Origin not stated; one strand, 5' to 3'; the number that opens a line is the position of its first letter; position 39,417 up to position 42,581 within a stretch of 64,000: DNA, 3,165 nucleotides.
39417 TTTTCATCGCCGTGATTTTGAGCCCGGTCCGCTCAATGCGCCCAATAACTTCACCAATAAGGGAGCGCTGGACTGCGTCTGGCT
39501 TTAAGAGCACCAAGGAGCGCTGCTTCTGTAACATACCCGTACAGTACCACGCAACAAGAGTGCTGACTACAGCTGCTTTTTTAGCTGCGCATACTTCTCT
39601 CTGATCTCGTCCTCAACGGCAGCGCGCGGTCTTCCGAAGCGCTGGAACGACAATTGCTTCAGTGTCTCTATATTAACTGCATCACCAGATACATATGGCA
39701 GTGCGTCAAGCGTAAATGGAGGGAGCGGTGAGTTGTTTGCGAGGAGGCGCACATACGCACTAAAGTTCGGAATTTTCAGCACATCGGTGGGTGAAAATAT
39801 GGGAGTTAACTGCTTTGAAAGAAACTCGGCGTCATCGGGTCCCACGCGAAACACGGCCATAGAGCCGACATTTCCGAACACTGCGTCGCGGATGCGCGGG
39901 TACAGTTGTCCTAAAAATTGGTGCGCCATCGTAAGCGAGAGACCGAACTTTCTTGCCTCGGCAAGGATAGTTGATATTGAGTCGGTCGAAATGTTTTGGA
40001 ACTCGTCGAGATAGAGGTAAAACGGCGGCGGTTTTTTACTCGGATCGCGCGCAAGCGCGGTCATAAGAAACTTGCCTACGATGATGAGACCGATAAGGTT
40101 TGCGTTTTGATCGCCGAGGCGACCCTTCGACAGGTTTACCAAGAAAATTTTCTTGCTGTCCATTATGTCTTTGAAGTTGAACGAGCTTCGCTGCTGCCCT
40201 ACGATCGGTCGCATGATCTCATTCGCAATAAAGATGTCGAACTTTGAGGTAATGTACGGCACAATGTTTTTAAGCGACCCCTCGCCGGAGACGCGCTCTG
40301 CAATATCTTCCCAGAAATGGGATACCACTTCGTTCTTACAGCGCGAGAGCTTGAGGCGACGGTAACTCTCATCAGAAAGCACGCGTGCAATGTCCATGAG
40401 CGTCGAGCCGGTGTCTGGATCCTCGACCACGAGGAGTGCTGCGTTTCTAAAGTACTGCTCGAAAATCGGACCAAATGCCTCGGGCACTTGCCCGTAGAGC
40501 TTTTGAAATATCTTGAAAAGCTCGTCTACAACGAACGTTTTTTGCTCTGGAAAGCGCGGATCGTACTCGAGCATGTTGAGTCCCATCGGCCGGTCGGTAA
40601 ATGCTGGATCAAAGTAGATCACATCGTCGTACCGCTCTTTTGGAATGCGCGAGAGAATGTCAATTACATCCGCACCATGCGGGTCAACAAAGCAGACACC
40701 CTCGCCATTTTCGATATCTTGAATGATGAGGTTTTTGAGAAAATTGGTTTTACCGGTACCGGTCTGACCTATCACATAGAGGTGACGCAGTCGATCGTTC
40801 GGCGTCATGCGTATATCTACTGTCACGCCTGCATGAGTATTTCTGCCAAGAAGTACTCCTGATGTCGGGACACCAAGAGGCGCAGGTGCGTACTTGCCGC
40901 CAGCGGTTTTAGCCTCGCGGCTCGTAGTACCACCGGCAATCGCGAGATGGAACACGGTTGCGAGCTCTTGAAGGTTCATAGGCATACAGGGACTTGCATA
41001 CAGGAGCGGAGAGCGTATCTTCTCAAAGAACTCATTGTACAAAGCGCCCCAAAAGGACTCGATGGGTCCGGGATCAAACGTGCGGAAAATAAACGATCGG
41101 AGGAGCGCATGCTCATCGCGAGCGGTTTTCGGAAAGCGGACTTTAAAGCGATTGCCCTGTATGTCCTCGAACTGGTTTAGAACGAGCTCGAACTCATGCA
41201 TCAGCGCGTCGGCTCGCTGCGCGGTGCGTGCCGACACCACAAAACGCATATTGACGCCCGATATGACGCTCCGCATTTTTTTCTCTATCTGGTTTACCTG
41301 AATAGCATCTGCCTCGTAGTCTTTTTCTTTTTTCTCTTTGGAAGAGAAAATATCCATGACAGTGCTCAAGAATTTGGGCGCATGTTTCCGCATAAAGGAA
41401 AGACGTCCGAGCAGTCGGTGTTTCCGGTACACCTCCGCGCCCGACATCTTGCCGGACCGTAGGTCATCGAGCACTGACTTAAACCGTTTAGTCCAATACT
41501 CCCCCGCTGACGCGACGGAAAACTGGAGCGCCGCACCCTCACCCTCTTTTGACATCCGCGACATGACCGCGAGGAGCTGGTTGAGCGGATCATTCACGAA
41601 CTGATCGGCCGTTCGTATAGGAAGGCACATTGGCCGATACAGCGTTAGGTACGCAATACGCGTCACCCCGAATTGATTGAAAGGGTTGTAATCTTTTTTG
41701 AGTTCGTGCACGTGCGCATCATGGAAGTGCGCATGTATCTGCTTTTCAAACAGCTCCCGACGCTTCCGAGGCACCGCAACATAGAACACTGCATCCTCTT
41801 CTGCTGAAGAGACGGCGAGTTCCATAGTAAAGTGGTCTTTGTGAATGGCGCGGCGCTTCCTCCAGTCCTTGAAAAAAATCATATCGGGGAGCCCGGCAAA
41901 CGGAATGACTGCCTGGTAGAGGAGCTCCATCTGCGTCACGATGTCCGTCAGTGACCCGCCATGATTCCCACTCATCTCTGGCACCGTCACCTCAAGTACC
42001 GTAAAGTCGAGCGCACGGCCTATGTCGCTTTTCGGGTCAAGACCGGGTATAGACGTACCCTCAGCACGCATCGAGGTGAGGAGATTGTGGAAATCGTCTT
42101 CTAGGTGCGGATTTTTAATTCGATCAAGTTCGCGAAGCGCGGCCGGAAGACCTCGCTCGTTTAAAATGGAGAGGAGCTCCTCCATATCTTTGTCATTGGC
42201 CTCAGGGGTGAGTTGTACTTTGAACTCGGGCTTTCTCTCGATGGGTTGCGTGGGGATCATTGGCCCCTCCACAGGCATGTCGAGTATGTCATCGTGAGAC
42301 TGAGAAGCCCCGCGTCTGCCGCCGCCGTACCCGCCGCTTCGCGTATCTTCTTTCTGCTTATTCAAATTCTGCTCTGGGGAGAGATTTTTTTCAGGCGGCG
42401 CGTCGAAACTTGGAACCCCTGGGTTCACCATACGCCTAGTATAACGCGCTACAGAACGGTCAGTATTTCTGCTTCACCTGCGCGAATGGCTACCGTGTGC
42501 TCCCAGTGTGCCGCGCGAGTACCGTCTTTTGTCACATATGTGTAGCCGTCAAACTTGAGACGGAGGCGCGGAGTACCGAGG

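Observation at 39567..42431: Stand-alone soluble VirD4/TraG-like ATPase with a 500-aa unknown N-terminal domain, next to the pilus/comF DNA-uptake genes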

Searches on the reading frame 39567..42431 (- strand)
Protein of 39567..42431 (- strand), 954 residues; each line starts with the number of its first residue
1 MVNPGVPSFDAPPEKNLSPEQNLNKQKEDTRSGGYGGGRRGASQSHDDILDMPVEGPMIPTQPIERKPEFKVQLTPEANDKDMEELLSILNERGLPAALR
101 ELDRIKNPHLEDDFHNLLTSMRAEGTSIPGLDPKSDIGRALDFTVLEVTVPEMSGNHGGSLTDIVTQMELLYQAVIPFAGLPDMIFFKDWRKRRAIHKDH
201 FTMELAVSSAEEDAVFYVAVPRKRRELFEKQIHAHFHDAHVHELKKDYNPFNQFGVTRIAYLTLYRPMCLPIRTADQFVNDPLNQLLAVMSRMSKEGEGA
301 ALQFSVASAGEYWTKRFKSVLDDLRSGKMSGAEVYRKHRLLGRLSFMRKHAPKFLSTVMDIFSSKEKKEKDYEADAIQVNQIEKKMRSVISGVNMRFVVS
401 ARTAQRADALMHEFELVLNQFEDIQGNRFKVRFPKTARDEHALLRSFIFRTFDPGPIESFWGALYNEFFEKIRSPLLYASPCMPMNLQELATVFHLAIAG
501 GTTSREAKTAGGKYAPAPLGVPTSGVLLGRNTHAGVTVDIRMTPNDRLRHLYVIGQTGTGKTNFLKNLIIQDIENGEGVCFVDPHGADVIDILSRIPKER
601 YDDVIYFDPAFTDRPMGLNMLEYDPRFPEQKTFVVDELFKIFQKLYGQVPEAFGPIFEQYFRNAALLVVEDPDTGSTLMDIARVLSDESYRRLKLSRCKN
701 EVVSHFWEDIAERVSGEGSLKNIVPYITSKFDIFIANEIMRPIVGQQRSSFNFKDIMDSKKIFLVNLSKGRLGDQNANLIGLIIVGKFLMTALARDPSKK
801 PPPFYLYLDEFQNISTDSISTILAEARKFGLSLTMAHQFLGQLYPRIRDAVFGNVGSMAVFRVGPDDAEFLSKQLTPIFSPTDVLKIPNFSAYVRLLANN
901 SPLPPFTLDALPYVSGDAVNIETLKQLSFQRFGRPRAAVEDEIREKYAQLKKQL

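Call 3: search_protein_families(library=pfam, proteins=[window:39567-42431:-], max_evalue=1)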
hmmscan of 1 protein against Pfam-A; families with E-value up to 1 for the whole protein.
window:39567-42431:- (954 aa): 10 families
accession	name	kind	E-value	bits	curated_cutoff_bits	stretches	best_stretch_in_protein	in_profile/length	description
PF02534.20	T4SS-DNA_transf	-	6.5e-07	29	20.1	1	548-844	44-345/468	Type IV secretory system Conjugative DNA transfer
PF10412.15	TrwB_AAD_bind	-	8e-07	28.7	20.5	2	541-587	8-54/387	Type IV secretion-system coupling protein DNA-binding domain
PF01935.23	DUF87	-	2.4e-05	25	23.2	1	533-586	9-62/220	Helicase HerA, central domain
PF12696.13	TraG-D_C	-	0.00024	21.4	22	1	803-874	1-78/126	TraM recognition site of TraD and TraG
PF13401.12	AAA_22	-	0.0014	19.4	27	1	549-595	6-53/130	AAA domain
PF01580.24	FtsK_SpoIIIE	-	0.0024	17.8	24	1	536-570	31-61/221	FtsK/SpoIIIE family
PF13191.12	AAA_16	-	0.0033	18.4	32.6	0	543-568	19-44/167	AAA ATPase domain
PF20720.3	nSTAND3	-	0.013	15.6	27.2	1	549-611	18-75/155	Novel STAND NTPase 3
PF06745.19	ATPase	-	0.034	14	26.6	1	549-582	20-54/231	KaiC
PF25199.1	nSTAND_NTPase5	-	0.046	14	34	1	542-607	35-102/145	Novel STAND NTPase 5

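Call 4: search_protein_families(library=ncbifam, proteins=[window:39567-42431:-], max_evalue=1)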
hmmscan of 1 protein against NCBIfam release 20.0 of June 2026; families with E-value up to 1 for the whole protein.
window:39567-42431:- (954 aa): 17 families
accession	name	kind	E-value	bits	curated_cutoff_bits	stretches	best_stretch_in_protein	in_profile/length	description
TIGR03743.1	SXT_TraD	subfamily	6.2e-14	51.4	366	2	537-621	161-251/636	conjugative transfer system coupling protein TraD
TIGR03754.1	conj_TOL_TraD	equivalog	8.4e-10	37.8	647.55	1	538-596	170-226/643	type IV conjugative transfer system coupling protein TraD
NF045973.1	conju_CD1115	equivalog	5.1e-09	35.5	250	1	526-867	2-361/442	VirD4-like conjugal transfer protein, CD1115 family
NF041447.1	TrbC_conju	equivalog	1.1e-05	24.2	800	1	528-585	109-166/685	F-type conjugative transfer protein TrbC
NF041017.1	DNA_import_CedB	equivalog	0.00019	20.2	700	1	523-601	251-325/590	DNA import protein CedB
NF053655.1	CedD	equivalog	0.0002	20.2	600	1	528-587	201-260/527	DNA-translocating ATPase CedD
NF045975.1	VirB4_plasma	equivalog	0.00037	18.3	590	1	525-585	490-552/894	Mbov_0397 family ICE element conjugal transfer ATPase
TIGR03880.1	KaiC_arch_3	hypoth_equivalog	0.003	17.1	249.45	1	552-582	20-50/224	KaiC domain-containing protein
TIGR02759.1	TraD_Ftype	equivalog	0.0037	16.1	521.35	0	545-585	173-213/566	type IV conjugative transfer system coupling protein TraD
NF010394.0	PRK13822.1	subfamily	0.0044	15.8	443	1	749-844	427-520/643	conjugal transfer coupling protein TraG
TIGR02767.1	TraG-Ti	equivalog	0.037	12.8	686.2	1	750-844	416-508/623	Ti-type conjugative transfer system protein TraG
TIGR03925.1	T7SS_EccC_b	equivalog_domain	0.054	11.7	346.55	1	528-569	344-382/564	type VII secretion protein EccCb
TIGR03783.1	Bac_Flav_CT_G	subfamily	0.072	10.9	261.55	1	515-620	405-509/829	TraG family conjugative transposon ATPase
NF040819.1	helicase_HerA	equivalog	0.081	11.4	970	1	548-589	156-198/561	DNA double-strand break repair helicase HerA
NF040937.1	HerA_Thermprot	equivalog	0.1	11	800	1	534-586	126-178/487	DNA double-strand break repair helicase HerA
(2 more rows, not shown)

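Call 5: search_solved_structures(query=window:39567-42431:-, max_evalue=1, show_alignments=2)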
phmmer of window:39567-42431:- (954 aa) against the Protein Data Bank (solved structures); distinct sequences matched with E-value up to 1: 5.
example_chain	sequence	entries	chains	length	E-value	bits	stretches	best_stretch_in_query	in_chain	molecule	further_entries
6sz9_A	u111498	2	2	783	0.001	20.4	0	544-589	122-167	IcmO (DotL)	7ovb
1gl6_A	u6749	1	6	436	0.0034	18.7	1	536-597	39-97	ATPASE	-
1e9r_A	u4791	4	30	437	0.0035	18.7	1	536-597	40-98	CONJUGAL TRANSFER PROTEIN TRWB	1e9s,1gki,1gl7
4d2i_A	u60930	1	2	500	0.04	15.1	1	501-588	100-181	HERA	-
8gxn_B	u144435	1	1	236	0.16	13.2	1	834-896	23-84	caffeyl-CoA-O-methyltransferase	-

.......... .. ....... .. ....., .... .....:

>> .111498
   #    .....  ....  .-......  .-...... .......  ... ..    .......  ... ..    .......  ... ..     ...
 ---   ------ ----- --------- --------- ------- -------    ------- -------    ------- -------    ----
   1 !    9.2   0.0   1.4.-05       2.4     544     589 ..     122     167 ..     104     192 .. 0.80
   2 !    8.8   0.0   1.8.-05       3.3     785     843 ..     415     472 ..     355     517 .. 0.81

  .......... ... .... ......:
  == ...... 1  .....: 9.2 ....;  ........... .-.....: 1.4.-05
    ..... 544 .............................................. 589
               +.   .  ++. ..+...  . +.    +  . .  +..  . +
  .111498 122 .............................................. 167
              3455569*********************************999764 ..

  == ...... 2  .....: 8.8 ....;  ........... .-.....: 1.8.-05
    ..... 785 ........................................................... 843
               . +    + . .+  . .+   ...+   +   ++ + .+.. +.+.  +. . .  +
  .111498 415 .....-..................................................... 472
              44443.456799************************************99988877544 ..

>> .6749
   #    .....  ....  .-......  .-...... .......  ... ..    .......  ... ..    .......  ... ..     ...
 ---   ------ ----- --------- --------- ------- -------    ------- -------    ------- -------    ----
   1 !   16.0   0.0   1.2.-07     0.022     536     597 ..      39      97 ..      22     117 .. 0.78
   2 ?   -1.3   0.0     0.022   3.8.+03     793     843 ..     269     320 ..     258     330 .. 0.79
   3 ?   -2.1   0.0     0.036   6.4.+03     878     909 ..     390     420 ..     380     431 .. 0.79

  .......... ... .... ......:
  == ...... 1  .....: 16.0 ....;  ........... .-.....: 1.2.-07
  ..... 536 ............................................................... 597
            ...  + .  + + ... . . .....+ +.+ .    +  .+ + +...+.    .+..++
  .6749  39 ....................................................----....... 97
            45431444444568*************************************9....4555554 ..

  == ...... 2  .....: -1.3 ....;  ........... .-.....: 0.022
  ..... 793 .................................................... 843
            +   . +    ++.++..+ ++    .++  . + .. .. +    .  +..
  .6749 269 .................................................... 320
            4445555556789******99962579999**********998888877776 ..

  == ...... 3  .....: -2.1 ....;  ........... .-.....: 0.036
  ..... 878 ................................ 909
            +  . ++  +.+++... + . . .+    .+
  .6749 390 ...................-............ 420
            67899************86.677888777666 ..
